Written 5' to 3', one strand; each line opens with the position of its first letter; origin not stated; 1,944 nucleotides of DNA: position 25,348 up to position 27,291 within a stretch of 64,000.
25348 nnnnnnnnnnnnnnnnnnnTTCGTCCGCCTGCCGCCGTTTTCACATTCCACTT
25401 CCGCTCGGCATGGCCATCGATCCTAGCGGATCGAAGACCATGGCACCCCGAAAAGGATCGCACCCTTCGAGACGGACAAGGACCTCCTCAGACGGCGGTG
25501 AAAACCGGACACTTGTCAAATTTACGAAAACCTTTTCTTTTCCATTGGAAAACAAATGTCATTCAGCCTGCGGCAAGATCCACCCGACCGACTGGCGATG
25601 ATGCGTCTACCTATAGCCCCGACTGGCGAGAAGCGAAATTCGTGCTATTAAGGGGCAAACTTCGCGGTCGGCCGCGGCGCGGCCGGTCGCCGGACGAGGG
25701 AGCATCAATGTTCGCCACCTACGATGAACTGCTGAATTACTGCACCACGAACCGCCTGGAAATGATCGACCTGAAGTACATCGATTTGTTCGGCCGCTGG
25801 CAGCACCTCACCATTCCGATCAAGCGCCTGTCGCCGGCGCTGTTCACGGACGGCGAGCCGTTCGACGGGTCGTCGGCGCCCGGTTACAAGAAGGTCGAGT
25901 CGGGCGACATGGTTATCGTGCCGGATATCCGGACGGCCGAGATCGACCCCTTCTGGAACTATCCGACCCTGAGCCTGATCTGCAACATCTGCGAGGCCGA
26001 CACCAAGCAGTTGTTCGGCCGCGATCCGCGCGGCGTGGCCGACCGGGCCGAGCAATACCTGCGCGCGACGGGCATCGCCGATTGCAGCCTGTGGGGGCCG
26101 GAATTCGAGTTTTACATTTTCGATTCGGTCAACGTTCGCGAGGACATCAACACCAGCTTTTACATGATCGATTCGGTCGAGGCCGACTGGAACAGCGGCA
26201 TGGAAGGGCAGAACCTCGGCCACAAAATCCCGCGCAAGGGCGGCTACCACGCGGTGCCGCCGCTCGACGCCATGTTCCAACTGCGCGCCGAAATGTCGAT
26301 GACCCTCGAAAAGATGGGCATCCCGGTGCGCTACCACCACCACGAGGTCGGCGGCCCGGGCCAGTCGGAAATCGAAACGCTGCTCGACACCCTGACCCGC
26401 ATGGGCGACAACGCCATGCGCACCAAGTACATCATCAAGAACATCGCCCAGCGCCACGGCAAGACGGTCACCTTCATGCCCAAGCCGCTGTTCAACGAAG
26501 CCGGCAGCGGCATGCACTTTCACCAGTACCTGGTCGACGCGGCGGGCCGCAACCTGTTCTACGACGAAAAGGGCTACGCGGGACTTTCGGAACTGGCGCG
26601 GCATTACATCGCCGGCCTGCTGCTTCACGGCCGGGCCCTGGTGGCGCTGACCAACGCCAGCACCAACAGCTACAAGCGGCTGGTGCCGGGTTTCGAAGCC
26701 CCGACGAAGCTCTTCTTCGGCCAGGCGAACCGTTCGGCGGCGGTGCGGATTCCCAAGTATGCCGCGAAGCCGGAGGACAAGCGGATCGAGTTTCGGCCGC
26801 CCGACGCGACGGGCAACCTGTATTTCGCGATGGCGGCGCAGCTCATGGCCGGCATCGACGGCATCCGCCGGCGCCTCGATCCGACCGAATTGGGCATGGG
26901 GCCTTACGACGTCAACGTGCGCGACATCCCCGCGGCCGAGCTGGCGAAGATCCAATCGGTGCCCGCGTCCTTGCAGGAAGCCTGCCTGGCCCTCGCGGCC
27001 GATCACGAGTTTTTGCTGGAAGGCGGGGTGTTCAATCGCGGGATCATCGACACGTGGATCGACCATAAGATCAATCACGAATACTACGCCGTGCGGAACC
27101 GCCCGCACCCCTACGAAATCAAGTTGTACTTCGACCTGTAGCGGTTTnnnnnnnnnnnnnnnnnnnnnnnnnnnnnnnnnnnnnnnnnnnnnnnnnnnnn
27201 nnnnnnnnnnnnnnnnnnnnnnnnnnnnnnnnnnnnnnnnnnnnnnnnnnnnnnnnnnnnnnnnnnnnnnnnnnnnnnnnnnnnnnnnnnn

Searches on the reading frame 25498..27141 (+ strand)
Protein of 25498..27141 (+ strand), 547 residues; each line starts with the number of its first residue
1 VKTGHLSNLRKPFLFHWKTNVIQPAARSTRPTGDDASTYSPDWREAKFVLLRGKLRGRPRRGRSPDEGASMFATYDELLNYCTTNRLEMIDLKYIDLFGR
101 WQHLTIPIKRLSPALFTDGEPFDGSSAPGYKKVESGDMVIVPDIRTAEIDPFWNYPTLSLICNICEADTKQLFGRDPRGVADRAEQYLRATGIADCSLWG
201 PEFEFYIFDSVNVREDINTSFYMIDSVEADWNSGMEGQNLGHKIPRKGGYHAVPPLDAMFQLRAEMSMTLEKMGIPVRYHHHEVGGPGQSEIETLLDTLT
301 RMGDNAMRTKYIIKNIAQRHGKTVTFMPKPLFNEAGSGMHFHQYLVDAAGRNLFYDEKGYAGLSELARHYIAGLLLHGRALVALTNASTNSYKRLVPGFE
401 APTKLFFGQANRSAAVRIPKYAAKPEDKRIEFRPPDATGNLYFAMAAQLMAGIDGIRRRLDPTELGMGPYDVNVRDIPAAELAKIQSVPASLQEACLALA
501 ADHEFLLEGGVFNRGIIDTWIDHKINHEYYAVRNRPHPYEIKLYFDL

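Call 85: search_protein_families(library=pfam, proteins=[window:25498-27141:+], max_evalue=0.001)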
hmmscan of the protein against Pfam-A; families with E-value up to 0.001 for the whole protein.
window:25498-27141:+ (547 aa): 2 families
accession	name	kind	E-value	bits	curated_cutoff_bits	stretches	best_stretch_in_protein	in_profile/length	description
PF00120.29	Gln-synt_C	-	7.1e-110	367.7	24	1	175-544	2-344/344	Glutamine synthetase, catalytic domain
PF03951.24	Gln-synt_N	-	5.4e-23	80.8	33.4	1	88-166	3-81/82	Glutamine synthetase, beta-Grasp domain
